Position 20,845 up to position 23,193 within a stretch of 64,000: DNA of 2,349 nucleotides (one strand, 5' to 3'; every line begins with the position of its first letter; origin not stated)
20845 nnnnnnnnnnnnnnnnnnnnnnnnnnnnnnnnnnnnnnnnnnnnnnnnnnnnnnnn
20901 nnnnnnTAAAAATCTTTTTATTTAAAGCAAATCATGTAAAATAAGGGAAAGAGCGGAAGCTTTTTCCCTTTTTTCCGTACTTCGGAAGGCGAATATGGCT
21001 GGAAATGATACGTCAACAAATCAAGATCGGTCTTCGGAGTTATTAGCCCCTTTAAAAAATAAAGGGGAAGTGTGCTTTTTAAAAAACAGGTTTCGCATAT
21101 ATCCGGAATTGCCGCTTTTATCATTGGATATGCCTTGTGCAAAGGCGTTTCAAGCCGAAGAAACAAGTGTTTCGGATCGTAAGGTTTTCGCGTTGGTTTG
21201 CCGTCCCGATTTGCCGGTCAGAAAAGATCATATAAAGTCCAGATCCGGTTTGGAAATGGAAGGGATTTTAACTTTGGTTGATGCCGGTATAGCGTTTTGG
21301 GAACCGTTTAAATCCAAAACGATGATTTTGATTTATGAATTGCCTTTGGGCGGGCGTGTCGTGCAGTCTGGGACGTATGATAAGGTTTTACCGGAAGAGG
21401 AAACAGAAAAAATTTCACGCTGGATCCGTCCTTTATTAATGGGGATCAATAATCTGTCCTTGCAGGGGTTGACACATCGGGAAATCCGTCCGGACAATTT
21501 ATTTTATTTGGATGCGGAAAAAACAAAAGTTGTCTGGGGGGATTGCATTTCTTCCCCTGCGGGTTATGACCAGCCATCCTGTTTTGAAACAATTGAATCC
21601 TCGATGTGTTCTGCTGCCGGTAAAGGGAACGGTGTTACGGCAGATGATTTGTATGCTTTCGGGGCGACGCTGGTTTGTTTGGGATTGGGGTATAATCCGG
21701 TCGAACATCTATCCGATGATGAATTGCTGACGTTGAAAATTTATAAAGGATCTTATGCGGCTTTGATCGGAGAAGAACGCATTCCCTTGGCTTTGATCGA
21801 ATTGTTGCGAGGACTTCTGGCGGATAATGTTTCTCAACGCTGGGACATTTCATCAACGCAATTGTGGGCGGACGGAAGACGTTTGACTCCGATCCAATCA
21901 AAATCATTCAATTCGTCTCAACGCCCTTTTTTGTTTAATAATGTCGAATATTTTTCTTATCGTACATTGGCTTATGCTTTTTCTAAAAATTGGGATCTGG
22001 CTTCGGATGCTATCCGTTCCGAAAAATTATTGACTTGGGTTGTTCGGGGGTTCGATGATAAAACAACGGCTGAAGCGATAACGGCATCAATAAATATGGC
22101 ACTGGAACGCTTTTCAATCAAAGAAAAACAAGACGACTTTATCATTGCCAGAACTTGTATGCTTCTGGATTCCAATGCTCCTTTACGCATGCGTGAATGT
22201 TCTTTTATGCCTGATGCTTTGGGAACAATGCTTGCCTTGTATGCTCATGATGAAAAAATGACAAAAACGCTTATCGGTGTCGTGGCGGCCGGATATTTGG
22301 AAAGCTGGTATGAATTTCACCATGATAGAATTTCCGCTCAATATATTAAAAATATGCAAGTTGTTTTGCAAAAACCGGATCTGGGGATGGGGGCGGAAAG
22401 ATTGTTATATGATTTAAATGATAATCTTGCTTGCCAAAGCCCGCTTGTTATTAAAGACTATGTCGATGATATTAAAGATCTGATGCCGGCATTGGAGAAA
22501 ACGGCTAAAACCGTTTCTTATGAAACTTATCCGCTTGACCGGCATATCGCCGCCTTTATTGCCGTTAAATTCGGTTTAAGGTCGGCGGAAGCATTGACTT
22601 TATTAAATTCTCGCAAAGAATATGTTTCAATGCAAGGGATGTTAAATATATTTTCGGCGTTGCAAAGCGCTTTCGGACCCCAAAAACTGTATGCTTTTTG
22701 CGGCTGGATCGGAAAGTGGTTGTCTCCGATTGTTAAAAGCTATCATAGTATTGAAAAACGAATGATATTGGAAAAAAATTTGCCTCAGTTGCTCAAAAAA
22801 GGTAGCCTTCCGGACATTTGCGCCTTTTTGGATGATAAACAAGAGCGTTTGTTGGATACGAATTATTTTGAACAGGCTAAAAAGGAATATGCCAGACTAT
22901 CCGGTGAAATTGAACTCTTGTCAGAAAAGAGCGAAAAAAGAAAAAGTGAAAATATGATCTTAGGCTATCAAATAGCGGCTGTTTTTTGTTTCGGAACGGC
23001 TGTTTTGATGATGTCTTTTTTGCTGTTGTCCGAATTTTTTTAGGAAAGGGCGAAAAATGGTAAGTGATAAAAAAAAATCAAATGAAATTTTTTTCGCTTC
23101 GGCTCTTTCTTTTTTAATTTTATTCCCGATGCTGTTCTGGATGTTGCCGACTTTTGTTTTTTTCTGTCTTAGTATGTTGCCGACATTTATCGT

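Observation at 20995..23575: Atypical protein-kinase-like (probable pseudokinase) protein with a C-terminal membrane anchor, plus a co-transcribed 4-TM partner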

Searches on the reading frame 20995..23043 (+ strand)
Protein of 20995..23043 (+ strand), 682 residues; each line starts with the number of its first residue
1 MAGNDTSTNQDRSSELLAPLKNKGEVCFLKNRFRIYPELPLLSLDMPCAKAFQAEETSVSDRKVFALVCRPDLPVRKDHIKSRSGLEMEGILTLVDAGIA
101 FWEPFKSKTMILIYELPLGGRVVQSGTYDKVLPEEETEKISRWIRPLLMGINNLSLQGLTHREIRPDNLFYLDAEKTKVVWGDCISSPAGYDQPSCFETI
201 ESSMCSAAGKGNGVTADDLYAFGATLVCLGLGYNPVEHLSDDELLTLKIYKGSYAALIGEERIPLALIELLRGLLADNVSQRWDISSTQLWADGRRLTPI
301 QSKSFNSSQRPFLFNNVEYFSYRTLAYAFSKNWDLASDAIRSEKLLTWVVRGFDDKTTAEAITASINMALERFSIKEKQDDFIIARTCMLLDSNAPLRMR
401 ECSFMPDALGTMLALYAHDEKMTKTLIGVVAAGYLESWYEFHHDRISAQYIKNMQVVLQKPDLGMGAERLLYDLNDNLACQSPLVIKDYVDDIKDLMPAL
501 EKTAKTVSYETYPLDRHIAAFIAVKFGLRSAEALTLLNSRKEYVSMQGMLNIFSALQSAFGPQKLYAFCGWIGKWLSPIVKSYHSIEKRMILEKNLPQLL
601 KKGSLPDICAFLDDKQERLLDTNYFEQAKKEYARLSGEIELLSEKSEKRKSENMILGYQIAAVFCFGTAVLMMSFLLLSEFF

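Call 3: search_protein_families(library=pfam, proteins=[window:20995-23043:+], max_evalue=1)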
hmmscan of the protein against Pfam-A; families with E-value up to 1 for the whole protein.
window:20995-23043:+ (682 aa): 1 family
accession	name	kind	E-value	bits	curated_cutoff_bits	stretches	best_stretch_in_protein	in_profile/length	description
PF00069.31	Pkinase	-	3.6e-05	23.7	31.7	1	106-286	68-255/263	Protein kinase domain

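Call 4: search_protein_families(library=ncbifam, proteins=[window:20995-23043:+], max_evalue=1)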
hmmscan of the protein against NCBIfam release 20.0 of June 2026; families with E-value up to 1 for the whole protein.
window:20995-23043:+ (682 aa): 3 families
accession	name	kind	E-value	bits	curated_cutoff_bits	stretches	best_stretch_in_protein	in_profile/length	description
NF038150.1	lanthi_synth_IV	equivalog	3.8e-07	28.8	650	1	122-292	284-453/851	class IV lanthionine synthetase LanL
NF033442.0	BREX_PglW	equivalog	0.094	10.3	990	1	137-169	608-640/1391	BREX system serine/threonine kinase PglW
NF047741.1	antiphage_MADS6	equivalog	0.15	10.5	460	1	140-284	301-448/612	methylation-associated defense system protein kinase MAD6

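Call 5: search_solved_structures(query=window:20995-23043:+, max_evalue=10, show_alignments=2)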
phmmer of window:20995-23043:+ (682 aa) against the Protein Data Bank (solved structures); distinct sequences matched with E-value up to 10: 146 (the best 60 are shown).
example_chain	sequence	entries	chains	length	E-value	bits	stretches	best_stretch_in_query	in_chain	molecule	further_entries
4cqg_A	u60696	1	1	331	3.3e-05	25.6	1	111-256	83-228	Maternal embryonic leucine zipper kinase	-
4bfm_A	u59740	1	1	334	3.4e-05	25.6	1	111-256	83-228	MATERNAL EMBRYONIC LEUCINE ZIPPER KINASE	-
4ixp_A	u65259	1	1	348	8.1e-05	24.4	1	111-255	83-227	Maternal embryonic leucine zipper kinase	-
4umt_A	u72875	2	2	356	0.00011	23.9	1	111-255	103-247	MATERNAL EMBRYONIC LEUCINE ZIPPER KINASE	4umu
5tvt_A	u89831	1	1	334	0.00011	23.9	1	111-255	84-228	Maternal embryonic leucine zipper kinase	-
5ih8_A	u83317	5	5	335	0.00011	23.9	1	111-255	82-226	Maternal embryonic leucine zipper kinase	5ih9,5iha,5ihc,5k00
6vxr_A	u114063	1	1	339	0.00011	23.9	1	111-255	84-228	Maternal embryonic leucine zipper kinase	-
5twl_A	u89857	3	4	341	0.00011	23.9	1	111-255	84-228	Maternal embryonic leucine zipper kinase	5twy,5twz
6gvx_A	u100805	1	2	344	0.00012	23.8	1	111-255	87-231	Maternal embryonic leucine zipper kinase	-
5twu_A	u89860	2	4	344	0.00012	23.8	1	111-255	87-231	Maternal embryonic leucine zipper kinase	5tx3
4bky_A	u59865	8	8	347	0.00012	23.8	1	111-255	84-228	MATERNAL EMBRYONIC LEUCINE ZIPPER KINASE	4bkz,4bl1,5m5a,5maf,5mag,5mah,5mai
9f31_A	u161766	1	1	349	0.00012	23.8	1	111-255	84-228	Maternal embryonic leucine zipper kinase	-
4umq_A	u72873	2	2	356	0.00013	23.6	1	111-255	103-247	MATERNAL EMBRYONIC LEUCINE ZIPPER KINASE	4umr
4d2p_A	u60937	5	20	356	0.00019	23.1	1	111-255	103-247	MATERNAL EMBRYONIC LEUCINE ZIPPER KINASE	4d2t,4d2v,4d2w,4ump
6ccf_A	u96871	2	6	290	0.00032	22.4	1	109-278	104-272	Calcium/calmodulin-dependent protein kinase kinase 1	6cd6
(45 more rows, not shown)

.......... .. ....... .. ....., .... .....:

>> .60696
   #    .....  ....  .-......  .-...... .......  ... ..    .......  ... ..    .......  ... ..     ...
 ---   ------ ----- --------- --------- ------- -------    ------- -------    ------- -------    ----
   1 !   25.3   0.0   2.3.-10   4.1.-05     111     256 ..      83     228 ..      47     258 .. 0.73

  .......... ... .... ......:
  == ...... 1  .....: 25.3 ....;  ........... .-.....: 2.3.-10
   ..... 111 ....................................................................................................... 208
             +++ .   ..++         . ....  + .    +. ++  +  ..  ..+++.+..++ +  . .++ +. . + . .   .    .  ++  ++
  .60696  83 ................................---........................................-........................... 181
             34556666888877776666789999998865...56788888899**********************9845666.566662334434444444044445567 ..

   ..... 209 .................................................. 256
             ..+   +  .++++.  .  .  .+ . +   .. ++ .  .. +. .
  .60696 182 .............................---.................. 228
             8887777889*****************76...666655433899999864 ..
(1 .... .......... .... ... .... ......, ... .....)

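Call 6: find_homologous_proteins(query=window:20995-23043:+, max_evalue=0.001)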
Query window:20995-23043:+ (682 aa): 229 proteins with E <= 0.001 among 8000 candidates; the best 120 are listed.
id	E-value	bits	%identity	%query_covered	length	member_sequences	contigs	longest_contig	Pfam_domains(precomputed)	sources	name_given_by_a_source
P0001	0.0e+0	1551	100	100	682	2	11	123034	-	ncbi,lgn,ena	-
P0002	0.0e+0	1282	81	100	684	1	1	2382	-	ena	-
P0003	0.0e+0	1147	72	100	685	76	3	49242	-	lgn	-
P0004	0.0e+0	1140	72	100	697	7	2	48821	-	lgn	-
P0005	0.0e+0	1115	72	97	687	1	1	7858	-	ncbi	-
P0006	0.0e+0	1096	71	97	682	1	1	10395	-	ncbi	-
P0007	0.0e+0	1092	68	98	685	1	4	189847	-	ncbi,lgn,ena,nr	ncbi:MAG: hypothetical protein IJ752_06625 [Alphaproteobacteria bacterium]|nr:hypothetical protein [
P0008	0.0e+0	1063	68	100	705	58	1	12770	-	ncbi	-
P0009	0.0e+0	1061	68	97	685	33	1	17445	PF00069.32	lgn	-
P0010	0.0e+0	1051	66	100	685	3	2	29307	PF00069.32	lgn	-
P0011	0.0e+0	1043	65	100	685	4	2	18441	-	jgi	-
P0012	0.0e+0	1040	68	94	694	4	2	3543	-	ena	-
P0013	0.0e+0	1039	65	100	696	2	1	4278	-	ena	-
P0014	0.0e+0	1034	64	100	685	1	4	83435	-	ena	-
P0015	0.0e+0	1017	63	100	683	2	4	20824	-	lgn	-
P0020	7.5e-291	984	64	96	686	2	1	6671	PF00069.32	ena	-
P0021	1.5e-283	960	63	96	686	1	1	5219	PF00069.32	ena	-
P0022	1.1e-271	921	59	100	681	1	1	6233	PF00069.32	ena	-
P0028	6.4e-258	876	57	96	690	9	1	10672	PF00069.32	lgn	-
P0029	1.3e-251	855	56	95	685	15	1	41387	PF00069.32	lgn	-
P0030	2.4e-248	844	54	97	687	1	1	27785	PF00069.32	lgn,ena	-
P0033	9.3e-212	723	48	96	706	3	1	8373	PF00069.32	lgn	-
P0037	7.5e-153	528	37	100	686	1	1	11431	PF00069.32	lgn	-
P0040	2.4e-147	510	38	95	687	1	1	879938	PF00069.32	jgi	jgi:hypothetical protein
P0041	1.1e-146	508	38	97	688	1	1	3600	PF00069.32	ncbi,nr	ncbi:MAG: hypothetical protein EPN26_02205 [Rhodospirillales bacterium]|nr:MAG: hypothetical protein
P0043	3.4e-145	503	37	96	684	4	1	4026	PF00069.32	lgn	-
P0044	6.6e-144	499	36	97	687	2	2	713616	PF00069.32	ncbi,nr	ncbi:MAG: hypothetical protein HQL44_07080 [Alphaproteobacteria bacterium]|nr:hypothetical protein [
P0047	1.6e-139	484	36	97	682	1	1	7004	PF00069.32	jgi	jgi:hypothetical protein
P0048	5.0e-139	483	37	97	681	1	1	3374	PF00069.32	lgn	-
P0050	1.5e-138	481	36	96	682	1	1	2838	PF00069.32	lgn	-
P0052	4.3e-138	480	37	96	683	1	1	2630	PF00069.32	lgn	-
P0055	6.6e-137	476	38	99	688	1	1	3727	PF00069.32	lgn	-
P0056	1.4e-136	475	37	94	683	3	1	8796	PF00069.32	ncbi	-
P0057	1.4e-135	471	35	98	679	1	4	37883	PF00069.32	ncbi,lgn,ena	-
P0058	1.6e-135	471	36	96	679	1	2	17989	PF00069.32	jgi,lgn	-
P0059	3.6e-135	470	35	96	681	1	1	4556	PF00069.32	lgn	-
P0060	3.8e-135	470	36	96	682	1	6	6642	PF00069.32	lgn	-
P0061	4.3e-135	470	35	96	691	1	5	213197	PF00069.32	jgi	jgi:hypothetical protein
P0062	6.4e-135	469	36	96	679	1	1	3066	PF00069.32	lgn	-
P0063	6.5e-135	469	36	96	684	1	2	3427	PF00069.32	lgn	-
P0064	7.5e-135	469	36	96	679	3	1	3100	PF00069.32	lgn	-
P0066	1.3e-134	468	36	96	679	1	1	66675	PF00069.32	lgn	-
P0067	1.5e-134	468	36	98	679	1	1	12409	PF00069.32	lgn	-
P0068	1.6e-134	468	36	98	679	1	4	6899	PF00069.32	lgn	-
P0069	2.0e-134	468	36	96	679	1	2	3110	PF00069.32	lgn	-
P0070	3.1e-134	467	35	96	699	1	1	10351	PF00069.32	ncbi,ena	-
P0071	3.4e-134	467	36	97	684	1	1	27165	PF00069.32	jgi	jgi:hypothetical protein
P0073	2.5e-133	464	37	96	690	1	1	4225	PF00069.32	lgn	-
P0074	7.5e-133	462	35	98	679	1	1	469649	PF00069.32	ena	-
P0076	1.1e-132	462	36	97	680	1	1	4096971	-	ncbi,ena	-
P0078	3.4e-132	460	36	96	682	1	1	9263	PF00069.32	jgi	jgi:hypothetical protein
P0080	3.0e-130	454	34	99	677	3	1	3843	PF00069.32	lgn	-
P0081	1.3e-129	452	36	97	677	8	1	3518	PF00069.32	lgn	-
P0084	2.9e-128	447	35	96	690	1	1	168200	PF00069.32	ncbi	-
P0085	1.5e-127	445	35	97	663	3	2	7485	PF00069.32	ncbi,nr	ncbi:MAG: serine/threonine protein kinase [Alphaproteobacteria bacterium]|nr:serine/threonine protei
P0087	1.8e-126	441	36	97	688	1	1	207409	PF00069.32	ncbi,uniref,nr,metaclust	ncbi:Serine/threonine protein kinase [Candidatus Terasakiella magnetica]|uniref:Serine/threonine pro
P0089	3.6e-126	440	36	96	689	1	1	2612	PF00069.32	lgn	-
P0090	1.1e-125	439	35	96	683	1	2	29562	PF00069.32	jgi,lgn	jgi:serine/threonine protein kinase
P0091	4.4e-125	437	36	97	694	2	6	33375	PF00069.32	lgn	-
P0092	9.0e-124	432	34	96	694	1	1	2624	PF00069.32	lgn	-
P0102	5.4e-113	397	36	81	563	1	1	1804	PF00069.32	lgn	-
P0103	7.5e-113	396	35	87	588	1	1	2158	PF00069.32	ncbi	-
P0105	1.9e-111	392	33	95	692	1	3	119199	-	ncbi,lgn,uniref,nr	ncbi:hypothetical protein SAMN06265365_12189 [Tistlia consotensis]|uniref:Protein kinase domain-cont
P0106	1.2e-110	389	34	95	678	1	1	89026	PF00069.32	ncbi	-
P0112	6.0e-109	383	34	90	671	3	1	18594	PF00069.32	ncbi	-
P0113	9.3e-109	383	33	95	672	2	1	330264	-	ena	-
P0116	7.4e-106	373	34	96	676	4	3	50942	PF00069.32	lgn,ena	-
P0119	5.0e-105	370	33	89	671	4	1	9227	PF00069.32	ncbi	-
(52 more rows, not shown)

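Call 10: find_encoding_contigs(protein=P0076, flank=10000, max_places=2)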
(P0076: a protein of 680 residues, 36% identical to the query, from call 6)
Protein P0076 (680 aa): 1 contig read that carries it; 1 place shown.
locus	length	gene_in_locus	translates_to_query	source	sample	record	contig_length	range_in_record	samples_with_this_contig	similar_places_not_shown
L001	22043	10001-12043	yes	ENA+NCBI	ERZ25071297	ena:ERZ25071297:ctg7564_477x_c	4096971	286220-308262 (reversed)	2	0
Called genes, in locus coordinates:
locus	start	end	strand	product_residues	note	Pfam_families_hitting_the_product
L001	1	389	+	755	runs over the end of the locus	PF17876:CSD2 (weak), PF00773:RNB, PF00575:S1 (weak)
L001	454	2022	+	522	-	PF00595:PDZ (weak), PF13180:PDZ_2, PF17820:PDZ_6, PF03572:Peptidase_S41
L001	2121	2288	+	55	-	PF00471:Ribosomal_L33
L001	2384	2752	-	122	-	PF00072:Response_reg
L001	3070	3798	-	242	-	PF00027:cNMP_binding, PF13545:HTH_Crp_2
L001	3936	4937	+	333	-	PF00535:Glycos_transf_2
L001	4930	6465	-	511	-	PF01019:G_glu_transpept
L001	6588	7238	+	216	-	-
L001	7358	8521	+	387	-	PF13393:tRNA-synt_His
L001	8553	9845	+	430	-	PF00709:Adenylsucc_synt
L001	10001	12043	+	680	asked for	-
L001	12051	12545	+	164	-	-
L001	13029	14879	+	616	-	PF13667:ThiC-associated, PF01964:ThiC_Rad_SAM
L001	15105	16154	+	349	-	PF13472:Lipase_GDSL_2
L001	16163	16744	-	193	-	PF02775:TPP_enzyme_C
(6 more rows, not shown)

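Call 12: find_encoding_contigs(protein=P0105, flank=8000, max_places=1)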
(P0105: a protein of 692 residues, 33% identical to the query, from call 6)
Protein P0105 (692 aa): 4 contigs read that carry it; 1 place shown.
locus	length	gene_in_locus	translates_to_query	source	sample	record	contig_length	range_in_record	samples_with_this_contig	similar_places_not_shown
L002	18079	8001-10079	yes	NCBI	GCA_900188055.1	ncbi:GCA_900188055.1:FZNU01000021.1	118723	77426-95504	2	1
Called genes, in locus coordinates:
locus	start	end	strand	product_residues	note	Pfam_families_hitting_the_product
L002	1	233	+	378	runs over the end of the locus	PF13393:tRNA-synt_His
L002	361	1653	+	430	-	PF00709:Adenylsucc_synt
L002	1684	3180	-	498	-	PF07690:MFS_1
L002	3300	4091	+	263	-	PF13560:HTH_31, PF17765:MLTR_LBD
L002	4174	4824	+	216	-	PF00440:TetR_N, PF16859:TetR_C_11, PF14246:TetR_C_7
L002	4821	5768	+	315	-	PF25876:HH_MFP_RND (faint), PF25881:HH_YBHG (weak)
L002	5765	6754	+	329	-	PF00005:ABC_tran, PF13304:AAA_21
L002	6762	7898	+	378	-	PF12679:ABC2_membrane_2, PF12698:ABC2_membrane_3, PF01061:ABC2_membrane, PF12730:ABC2_membrane_4 (weak)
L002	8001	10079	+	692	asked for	-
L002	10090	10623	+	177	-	-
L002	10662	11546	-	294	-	PF00140:Sigma70_r1_2, PF04542:Sigma70_r2, PF04545:Sigma70_r4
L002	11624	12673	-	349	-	PF01479:S4 (weak), PF00849:PseudoU_synth_2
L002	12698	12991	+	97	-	-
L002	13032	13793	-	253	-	PF00293:NUDIX (weak)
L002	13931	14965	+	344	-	PF01212:Beta_elim_lyase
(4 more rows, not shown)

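Call 13: find_encoding_contigs(protein=P0087, flank=8000, max_places=1)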
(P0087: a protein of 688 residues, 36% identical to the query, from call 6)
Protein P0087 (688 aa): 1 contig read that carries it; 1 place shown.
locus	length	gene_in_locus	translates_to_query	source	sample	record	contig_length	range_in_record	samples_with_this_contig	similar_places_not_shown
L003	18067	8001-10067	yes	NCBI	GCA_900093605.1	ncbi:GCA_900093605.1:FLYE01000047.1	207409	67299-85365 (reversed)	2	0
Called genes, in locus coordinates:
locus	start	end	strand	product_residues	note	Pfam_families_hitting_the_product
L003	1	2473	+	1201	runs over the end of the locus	PF01590:GAF (faint), PF00989:PAS, PF08448:PAS_4 (faint), PF12860:PAS_7, PF13185:GAF_2 (weak), PF00512:HisKA, PF02518:HATPase_c, PF00072:Response_reg, +2 more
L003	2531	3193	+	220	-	PF00072:Response_reg, PF00196:GerE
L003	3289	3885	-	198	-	PF06242:TrcR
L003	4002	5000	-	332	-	PF08240:ADH_N, PF00107:ADH_zinc_N, PF13602:ADH_zinc_N_2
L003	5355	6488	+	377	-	PF13393:tRNA-synt_His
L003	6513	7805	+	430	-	PF00709:Adenylsucc_synt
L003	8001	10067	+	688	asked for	PF00069:Pkinase (weak)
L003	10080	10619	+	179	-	-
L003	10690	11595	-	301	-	PF00140:Sigma70_r1_2 (weak), PF04542:Sigma70_r2, PF04545:Sigma70_r4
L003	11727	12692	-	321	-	PF01479:S4 (weak), PF00849:PseudoU_synth_2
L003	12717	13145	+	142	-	-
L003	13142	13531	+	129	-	PF14464:Prok-JAB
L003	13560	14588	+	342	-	PF01212:Beta_elim_lyase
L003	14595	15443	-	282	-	PF00497:SBP_bac_3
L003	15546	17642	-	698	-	PF00672:HAMP (weak), PF00015:MCPsignal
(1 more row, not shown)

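Call 14: find_encoding_contigs(protein=P0113, flank=8000, max_places=1)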
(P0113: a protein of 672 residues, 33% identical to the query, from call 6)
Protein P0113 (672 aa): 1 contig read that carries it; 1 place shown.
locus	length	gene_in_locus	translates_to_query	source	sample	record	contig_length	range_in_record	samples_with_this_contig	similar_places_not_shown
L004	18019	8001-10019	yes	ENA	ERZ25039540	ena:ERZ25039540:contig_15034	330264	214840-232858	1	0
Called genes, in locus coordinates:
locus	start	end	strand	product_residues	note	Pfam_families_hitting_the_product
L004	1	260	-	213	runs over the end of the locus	-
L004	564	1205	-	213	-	PF03710:GlnE, PF08335:GlnD_UR_UTase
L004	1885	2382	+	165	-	-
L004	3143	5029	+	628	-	PF13116:YhdP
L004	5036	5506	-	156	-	PF07883:Cupin_2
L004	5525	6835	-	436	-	PF00579:tRNA-synt_1b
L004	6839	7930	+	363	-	PF03702:AnmK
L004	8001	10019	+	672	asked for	-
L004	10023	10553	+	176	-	-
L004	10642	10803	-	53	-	PF04545:Sigma70_r4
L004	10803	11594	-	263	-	PF04542:Sigma70_r2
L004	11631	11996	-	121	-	PF00849:PseudoU_synth_2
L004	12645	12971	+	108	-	-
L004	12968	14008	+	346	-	PF01212:Beta_elim_lyase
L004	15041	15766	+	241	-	PF02784:Orn_Arg_deC_N, PF00278:Orn_DAP_Arg_deC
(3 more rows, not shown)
